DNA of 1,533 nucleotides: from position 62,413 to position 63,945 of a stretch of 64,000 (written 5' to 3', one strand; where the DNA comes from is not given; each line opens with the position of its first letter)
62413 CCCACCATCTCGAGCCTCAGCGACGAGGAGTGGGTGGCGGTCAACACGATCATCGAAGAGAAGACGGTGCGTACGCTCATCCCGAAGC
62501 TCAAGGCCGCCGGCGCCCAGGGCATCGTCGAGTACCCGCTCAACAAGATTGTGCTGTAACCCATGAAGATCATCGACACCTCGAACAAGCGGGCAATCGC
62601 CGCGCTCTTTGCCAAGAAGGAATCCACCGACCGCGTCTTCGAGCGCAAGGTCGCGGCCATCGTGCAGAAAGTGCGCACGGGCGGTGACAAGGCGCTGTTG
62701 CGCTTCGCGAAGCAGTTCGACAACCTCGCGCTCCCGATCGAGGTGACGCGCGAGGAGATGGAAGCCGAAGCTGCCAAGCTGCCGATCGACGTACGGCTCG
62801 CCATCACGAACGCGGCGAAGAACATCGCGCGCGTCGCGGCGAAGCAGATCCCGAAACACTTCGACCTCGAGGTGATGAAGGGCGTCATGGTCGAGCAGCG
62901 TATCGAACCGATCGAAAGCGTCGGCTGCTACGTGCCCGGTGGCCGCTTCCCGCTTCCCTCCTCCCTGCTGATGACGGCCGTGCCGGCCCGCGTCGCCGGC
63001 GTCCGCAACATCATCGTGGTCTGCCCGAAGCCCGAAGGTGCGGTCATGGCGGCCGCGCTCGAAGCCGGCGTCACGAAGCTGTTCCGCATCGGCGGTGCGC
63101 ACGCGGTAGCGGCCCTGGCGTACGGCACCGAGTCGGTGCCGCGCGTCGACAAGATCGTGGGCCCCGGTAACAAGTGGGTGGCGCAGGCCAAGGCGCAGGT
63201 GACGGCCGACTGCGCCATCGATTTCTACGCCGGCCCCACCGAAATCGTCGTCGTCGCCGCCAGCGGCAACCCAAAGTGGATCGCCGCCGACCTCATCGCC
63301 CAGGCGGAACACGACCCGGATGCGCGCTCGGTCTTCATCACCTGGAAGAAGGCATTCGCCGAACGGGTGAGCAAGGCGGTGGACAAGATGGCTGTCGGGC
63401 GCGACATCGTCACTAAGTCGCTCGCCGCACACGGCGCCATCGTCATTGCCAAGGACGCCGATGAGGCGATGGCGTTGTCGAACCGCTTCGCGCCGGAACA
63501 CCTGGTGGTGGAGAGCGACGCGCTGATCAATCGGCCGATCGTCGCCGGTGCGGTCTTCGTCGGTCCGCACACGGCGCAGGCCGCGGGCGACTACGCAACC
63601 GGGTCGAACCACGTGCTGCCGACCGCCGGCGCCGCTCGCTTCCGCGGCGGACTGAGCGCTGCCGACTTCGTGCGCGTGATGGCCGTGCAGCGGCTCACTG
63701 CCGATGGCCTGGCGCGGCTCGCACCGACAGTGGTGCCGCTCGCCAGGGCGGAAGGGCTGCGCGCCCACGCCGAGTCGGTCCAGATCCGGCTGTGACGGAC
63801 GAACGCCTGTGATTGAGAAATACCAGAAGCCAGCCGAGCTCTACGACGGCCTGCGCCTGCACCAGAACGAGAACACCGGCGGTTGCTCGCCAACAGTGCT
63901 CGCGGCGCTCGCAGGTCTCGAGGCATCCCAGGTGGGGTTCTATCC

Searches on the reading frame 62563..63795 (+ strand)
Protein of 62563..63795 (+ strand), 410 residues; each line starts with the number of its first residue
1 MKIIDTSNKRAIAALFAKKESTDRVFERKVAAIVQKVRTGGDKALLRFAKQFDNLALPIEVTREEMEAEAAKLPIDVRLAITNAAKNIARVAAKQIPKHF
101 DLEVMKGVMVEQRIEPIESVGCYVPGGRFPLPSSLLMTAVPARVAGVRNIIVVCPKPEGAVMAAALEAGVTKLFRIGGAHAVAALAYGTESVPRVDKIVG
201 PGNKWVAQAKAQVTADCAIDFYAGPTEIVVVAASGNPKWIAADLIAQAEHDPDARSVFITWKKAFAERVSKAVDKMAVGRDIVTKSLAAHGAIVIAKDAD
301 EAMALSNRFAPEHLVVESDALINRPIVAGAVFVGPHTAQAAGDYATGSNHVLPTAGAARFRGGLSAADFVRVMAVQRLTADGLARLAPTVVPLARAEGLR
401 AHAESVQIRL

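Call 34: search_protein_families(library=pfam, proteins=[window:62563-63795:+], max_evalue=0.001)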
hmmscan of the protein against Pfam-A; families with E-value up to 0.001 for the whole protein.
window:62563-63795:+ (410 aa): 1 family
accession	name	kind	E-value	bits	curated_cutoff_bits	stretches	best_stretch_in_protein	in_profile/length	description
PF00815.25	Histidinol_dh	-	1.5e-137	459.4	27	1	19-410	4-411/411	Histidinol dehydrogenase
